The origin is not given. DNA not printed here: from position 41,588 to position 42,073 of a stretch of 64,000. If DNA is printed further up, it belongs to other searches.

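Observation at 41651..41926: Possible overlapping zinc-ribbon ORF downstream of csp with no clean start codon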

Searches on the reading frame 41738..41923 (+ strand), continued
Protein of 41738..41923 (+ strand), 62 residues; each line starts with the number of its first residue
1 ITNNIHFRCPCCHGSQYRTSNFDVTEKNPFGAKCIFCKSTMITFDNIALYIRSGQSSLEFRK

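Call 38: search_solved_structures(query=A2, max_evalue=10, show_alignments=2)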
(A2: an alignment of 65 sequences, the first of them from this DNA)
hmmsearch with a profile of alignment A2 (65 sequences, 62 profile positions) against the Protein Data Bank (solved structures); distinct sequences matched with E-value up to 10: 13.
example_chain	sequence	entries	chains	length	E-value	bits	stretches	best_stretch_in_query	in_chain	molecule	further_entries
2vf7_A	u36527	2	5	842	0.0087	19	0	6-24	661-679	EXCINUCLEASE ABC, SUBUNIT A. | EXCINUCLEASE ABC SUBUNIT A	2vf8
1q90_C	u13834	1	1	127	0.022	17.8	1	4-18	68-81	Cytochrome B6-F complex iron-sulfur subunit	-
2zt9_D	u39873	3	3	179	0.062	16.3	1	5-17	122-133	Cytochrome b6-f complex iron-sulfur subunit 1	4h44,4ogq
1vf5_D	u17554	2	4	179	0.07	16.1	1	5-17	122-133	RIESKE IRON-SULFUR PROTEIN | Cytochrome b6-f complex iron-sulfur subunit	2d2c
2e74_D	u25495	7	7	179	0.07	16.1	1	5-17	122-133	Cytochrome b6-f complex iron-sulfur subunit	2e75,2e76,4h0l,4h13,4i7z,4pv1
1bus_A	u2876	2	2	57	0.18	14.8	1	29-49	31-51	PROTEINASE INHIBITOR IIA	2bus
7zxy_D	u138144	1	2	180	0.28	14.2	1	5-18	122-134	Cytochrome b6-f complex iron-sulfur subunit 2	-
7r0w_D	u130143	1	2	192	0.3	14.1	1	5-18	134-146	Rieske domain, PetC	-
3azc_A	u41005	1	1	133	0.31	14.1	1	5-18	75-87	Cytochrome b6-f complex iron-sulfur subunit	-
1rfs_A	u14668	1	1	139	0.42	13.7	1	5-18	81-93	RIESKE PROTEIN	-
6rqf_L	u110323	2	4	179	0.59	13.2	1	5-18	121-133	Cytochrome b6-f complex iron-sulfur subunit, chloroplastic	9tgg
7qrm_D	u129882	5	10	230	0.69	13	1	5-18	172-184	Cytochrome b6-f complex iron-sulfur subunit, chloroplastic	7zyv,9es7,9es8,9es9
7ane_at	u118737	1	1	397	2.5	11.1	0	4-40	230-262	mS66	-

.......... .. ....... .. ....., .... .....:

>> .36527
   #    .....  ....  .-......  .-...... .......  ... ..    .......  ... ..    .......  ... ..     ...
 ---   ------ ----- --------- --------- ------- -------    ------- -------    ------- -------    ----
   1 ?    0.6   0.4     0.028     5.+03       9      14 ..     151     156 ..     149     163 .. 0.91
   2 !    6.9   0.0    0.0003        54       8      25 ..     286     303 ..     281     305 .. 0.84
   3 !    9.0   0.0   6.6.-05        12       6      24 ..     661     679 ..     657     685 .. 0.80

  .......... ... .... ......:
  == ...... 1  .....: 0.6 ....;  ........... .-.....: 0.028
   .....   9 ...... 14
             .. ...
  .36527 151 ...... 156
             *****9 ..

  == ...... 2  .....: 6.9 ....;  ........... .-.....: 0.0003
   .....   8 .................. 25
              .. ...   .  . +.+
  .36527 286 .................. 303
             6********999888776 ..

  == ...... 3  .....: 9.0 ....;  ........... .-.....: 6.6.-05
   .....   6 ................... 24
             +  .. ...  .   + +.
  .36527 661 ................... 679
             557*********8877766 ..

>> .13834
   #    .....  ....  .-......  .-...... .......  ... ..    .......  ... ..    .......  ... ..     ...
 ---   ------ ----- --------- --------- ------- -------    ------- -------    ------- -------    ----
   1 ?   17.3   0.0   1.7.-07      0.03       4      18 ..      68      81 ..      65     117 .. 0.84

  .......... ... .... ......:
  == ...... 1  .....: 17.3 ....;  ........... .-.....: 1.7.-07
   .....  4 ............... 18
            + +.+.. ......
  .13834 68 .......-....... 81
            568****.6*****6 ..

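Call 40: predict_structure(alignment_id=A2)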
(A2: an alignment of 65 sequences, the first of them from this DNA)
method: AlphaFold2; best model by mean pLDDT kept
length: 62 residues; sequences in the alignment: 65
mean_pLDDT: 78.3   pTM: 0.60
mean pLDDT of the five models: 78.3, 67.5, 63.7, 61.1, 59.5
residues with pLDDT >= 90: 19; 70-90: 26; 50-70: 10; < 50: 7
segments of 3 or more residues with pLDDT < 50: 59-62
pLDDT, mean of each block of 10 residues (from residue 1): 73 89 90 92 78 55 35
secondary structure, 60 per line:
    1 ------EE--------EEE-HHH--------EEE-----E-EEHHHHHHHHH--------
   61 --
elements in order: E17-19 E32-34 H44-52

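Call 60: list_cluster_members(proteins=[window:41738-41923:+, window:41711-41923:+])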
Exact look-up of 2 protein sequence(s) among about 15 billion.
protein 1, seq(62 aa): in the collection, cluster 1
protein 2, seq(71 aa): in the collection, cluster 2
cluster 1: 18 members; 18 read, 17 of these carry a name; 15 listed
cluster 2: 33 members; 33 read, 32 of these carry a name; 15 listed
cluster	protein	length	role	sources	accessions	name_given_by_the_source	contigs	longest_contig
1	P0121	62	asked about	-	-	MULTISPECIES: hypothetical protein [Enterobacteriaceae] | Cold-shock protein n=6 Tax=Enterobacteriaceae TaxID=543 RepID=A0A6D1B259_ECOLX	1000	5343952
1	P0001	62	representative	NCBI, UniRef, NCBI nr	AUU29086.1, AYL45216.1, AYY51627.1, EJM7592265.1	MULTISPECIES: cold shock small protein YmcF [Citrobacter] | cold shock small protein YmcF n=1 Tax=Citrobacter TaxID=544 RepID=UPI00092E7C56 | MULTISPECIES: cold-shock protein [Citrobacter]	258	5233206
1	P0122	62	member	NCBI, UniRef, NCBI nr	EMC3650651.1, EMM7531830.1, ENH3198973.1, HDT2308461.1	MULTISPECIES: cold-shock protein [Citrobacter] | Cold-shock protein n=1 Tax=Citrobacter braakii TaxID=57706 RepID=A0ABR6TRL2_CITBR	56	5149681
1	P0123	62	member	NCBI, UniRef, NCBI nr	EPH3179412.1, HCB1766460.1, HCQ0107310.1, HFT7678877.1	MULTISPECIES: cold-shock protein [Citrobacter] | cold shock small protein YmcF n=1 Tax=Citrobacter TaxID=544 RepID=UPI000C209A1F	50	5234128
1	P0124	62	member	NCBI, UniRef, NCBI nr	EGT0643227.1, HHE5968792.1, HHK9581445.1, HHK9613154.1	cold-shock protein [Citrobacter sp. Cb008] | cold shock small protein YmcF n=1 Tax=Citrobacter TaxID=544 RepID=UPI000CEEE465 | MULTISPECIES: cold-shock protein [Citrobacter]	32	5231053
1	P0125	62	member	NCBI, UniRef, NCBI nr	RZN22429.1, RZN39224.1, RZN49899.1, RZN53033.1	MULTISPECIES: cold-shock protein [unclassified Escherichia] | cold shock small protein YmcF n=1 Tax=unclassified Escherichia TaxID=2608889 ...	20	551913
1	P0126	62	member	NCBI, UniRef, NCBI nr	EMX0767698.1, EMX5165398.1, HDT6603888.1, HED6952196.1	cold-shock protein [Citrobacter freundii] | cold shock small protein YmcF n=1 Tax=Enterobacteriaceae TaxID=543 RepID=UPI001F2FF9D7 | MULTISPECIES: cold-shock protein [Enterobacteriaceae]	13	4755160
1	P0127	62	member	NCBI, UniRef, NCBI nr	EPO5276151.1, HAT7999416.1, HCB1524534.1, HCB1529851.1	cold shock small protein YmcF [Citrobacter braakii] | cold shock small protein YmcF n=1 Tax=Citrobacter braakii TaxID=57706 RepID=UPI001A31C9D2 | cold-shock protein [Citrobacter braakii]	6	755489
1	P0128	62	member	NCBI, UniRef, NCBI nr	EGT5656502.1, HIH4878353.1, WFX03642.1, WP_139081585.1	cold-shock protein [Citrobacter braakii] | cold shock small protein YmcF n=1 Tax=Citrobacter braakii TaxID=57706 RepID=UPI0011120B4B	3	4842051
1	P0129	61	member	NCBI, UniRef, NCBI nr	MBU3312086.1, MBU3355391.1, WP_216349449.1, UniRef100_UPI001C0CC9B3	cold-shock protein [Escherichia coli] | cold shock small protein YmcF n=1 Tax=Escherichia coli TaxID=562 RepID=UPI001C0CC9B3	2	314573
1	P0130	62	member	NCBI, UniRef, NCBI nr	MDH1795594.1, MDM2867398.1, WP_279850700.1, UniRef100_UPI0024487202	cold-shock protein [Citrobacter sp. Cpo061] | cold shock small protein YmcF n=1 Tax=Citrobacter TaxID=544 RepID=UPI0024487202 | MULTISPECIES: cold-shock protein [Citrobacter]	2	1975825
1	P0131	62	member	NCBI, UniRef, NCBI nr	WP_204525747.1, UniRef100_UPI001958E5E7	cold-shock protein [Citrobacter cronae] | cold shock small protein YmcF n=1 Tax=Citrobacter cronae TaxID=1748967 RepID=UPI001958E5E7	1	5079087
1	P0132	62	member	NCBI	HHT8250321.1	TPA: cold-shock protein [Citrobacter braakii]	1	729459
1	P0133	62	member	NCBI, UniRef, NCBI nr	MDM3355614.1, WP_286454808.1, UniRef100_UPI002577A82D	cold-shock protein [Citrobacter sp. Cb004] | cold shock small protein YmcF n=1 Tax=Citrobacter sp. Cb004 TaxID=2985006 ...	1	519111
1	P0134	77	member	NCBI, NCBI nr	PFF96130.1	cold-shock protein [Escherichia albertii]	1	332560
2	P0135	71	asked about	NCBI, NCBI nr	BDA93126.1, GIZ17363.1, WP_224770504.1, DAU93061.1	cold-shock protein [Citrobacter freundii] | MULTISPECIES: cold-shock protein [Enterobacteriaceae]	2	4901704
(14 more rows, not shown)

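Call 63: fold_search(model_id=the predicted structure, library=viral)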
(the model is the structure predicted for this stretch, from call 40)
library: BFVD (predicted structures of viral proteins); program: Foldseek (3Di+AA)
matches with E <= 10: 131; with E <= 0.001: 0
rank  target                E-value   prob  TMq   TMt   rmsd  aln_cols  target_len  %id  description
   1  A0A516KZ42            2.0e-01  0.66  0.43  0.47   5.9        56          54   14  (no name in the UniProt tables at hand)
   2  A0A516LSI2            2.4e-01  0.60  0.45  0.42   7.6        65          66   15  (no name in the UniProt tables at hand)
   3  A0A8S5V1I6            4.4e-01  0.47  0.44  0.43   8.3        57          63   16  Uncharacterized protein [Myoviridae sp. ctJ2i1]
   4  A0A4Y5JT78            4.7e-01  0.23  0.37  0.32   5.5        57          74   19  Uncharacterized protein [Pseudomonas phage vB_PaeM_PA5oct]
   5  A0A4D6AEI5            5.0e-01  0.63  0.44  0.53   3.2        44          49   16  (no name in the UniProt tables at hand)
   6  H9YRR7                5.4e-01  0.30  0.39  0.23   8.8        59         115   15  (no name in the UniProt tables at hand)
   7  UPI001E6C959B         5.8e-01  0.20  0.35  0.37   6.7        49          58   20  (no name look-up for this kind of identifier)
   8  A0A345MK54            6.2e-01  0.47  0.42  0.44   4.5        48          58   17  Uncharacterized protein [Bacillus phage BSP38]
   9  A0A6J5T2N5            6.2e-01  0.23  0.41  0.36  10.7        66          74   18  Uncharacterized protein [uncultured Caudovirales phage]
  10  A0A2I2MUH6            8.1e-01  0.20  0.37  0.41   5.8        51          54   16  Uncharacterized protein [uncultured Caudovirales phage]
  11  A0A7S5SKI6            9.2e-01  0.28  0.33  0.56   4.6        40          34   28  (no name in the UniProt tables at hand)
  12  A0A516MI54            9.2e-01  0.18  0.35  0.25  12.9        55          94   18  (no name in the UniProt tables at hand)
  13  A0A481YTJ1            9.2e-01  0.16  0.39  0.07  10.7        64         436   22  Late transcription factor 3-like protein [Marseillevirus LCMAC101]
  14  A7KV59                9.2e-01  0.08  0.28  0.23  15.9        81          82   15  (no name in the UniProt tables at hand)
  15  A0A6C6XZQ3            9.9e-01  0.12  0.36  0.26  18.2        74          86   12  Phage protein [Escherichia phage nataliec]
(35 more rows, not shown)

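Call 64: search_protein_representatives(alignment_id=A2)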
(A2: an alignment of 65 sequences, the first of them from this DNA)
Query: 65 sequences, 62 profile positions. Proteins with E-value up to 0.001 (for the whole library): 41; up to 1e-10: 29; up to 1e-30: 0. The best 41 are listed.
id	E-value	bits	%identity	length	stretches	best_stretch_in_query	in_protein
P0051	1.8e-30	120.5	-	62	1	1-50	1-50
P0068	1.7e-29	117.5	-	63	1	1-51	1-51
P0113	3.1e-24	100.6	-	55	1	1-46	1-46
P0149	1.2e-23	98.8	-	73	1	4-53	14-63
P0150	5.7e-23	96.6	-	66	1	3-51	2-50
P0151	9.5e-23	95.8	-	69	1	2-53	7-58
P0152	2.0e-21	91.6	-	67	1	1-48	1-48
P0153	3.0e-21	91.0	-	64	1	3-50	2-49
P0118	7.7e-21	89.7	-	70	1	1-53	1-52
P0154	2.0e-20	88.4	-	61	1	4-49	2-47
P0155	4.4e-20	87.3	-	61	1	3-56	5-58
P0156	1.0e-19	86.1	-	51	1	1-46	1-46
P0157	2.3e-19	85.0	-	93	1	4-51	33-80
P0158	6.9e-19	83.5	-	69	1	14-62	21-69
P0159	1.7e-18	82.2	-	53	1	16-62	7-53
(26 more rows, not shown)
